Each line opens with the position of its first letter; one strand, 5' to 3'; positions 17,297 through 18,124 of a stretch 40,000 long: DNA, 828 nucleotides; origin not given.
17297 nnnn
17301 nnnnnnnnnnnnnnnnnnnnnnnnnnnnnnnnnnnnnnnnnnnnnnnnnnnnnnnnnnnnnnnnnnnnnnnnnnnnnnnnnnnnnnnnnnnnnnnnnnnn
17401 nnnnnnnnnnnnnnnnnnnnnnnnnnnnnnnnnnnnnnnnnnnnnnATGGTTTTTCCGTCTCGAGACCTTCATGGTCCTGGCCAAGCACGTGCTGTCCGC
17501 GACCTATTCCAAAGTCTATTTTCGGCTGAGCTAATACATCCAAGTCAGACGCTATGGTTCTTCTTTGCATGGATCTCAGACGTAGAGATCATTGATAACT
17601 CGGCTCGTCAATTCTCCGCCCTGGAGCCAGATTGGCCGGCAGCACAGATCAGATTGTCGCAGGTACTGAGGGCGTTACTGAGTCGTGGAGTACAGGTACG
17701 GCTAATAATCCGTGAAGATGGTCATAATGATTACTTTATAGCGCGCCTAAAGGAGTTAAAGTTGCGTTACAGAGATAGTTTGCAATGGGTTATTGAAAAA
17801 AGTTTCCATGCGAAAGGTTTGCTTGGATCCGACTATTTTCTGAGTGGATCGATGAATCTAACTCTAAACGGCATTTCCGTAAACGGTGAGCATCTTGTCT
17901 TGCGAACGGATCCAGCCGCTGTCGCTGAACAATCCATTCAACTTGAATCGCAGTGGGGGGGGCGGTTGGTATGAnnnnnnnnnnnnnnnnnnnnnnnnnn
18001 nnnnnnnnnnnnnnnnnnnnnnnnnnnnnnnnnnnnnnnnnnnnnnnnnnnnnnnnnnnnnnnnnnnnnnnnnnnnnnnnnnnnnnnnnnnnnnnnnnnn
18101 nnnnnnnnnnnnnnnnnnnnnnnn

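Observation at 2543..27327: Complete Dpd-type 7-deazaguanine DNA modification/restriction system on an island next to rpoS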

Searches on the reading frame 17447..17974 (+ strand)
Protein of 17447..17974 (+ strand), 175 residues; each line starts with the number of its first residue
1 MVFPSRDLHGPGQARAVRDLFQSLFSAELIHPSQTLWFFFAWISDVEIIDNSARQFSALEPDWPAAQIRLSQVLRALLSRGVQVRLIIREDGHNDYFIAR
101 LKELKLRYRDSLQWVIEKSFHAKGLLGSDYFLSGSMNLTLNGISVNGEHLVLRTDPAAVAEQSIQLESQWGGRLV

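Call 3: search_protein_families(library=ncbifam, proteins=[window:17447-17974:+])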
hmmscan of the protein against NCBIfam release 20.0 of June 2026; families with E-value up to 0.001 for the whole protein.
window:17447-17974:+ (175 aa): 1 family
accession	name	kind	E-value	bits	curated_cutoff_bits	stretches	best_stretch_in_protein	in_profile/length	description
NF041068.1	DpdK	equivalog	6.4e-62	208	100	1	9-170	6-167/167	phospholipase D-like domain-containing protein DpdK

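Call 54: find_encoding_contigs(protein=window:17447-17974:+, flank=10000, max_places=8)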
Protein window:17447-17974:+ (175 aa): 2 contigs read that carry it; 2 places shown.
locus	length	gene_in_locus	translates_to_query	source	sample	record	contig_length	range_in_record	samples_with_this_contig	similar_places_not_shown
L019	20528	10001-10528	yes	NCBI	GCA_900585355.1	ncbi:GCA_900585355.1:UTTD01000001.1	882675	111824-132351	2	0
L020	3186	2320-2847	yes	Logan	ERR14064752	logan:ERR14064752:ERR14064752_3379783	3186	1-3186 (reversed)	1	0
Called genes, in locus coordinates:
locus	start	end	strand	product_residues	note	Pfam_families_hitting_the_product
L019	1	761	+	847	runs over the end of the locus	PF00270:DEAD, PF00271:Helicase_C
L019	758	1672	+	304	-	PF28110:DpdG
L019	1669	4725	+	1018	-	PF13401:AAA_22 (weak), PF09447:Cnl2_NKP2 (weak)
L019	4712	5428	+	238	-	-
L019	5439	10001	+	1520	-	PF00270:DEAD, PF00271:Helicase_C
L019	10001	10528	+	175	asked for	PF13091:PLDc_2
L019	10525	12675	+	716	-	PF28109:DpdD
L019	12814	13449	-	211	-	PF04055:Radical_SAM (weak)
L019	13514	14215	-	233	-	PF06508:QueC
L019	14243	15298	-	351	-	PF14072:DndB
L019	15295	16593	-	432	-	PF01702:TGT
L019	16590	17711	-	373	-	PF14072:DndB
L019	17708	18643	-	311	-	-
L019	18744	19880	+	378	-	PF14072:DndB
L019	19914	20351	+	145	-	-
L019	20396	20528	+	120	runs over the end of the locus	PF01242:PTPS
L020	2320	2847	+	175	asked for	PF13091:PLDc_2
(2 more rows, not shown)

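Call 66: search_solved_structures(query=A3, max_evalue=10)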
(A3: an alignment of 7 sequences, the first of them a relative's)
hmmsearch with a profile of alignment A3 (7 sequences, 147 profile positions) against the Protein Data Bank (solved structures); distinct sequences matched with E-value up to 10: 6.
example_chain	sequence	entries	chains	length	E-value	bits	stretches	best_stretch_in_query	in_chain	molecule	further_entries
4xhp_A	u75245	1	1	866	0.077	16.4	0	26-83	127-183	ParM hybrid fusion protein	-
6ded_A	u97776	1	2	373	0.84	13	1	10-73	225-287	NCK-interacting protein with SH3 domain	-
6dee_A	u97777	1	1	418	1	12.7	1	10-73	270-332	NCK-interacting protein with SH3 domain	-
9m5e_H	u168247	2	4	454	1.2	12.5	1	10-73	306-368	NCK-interacting protein with SH3 domain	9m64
6dec_M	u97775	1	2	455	1.2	12.5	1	10-73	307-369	NCK-interacting protein with SH3 domain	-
8qad_A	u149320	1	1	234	1.9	11.9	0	74-106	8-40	sc-apCC-6-LLIA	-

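Call 67: search_protein_families(library=phrogs, proteins=[L019:19914-20351:+], max_evalue=0.1)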
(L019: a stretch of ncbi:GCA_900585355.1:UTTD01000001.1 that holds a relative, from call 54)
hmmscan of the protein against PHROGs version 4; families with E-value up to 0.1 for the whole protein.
L019:19914-20351:+ (145 aa): 0 families
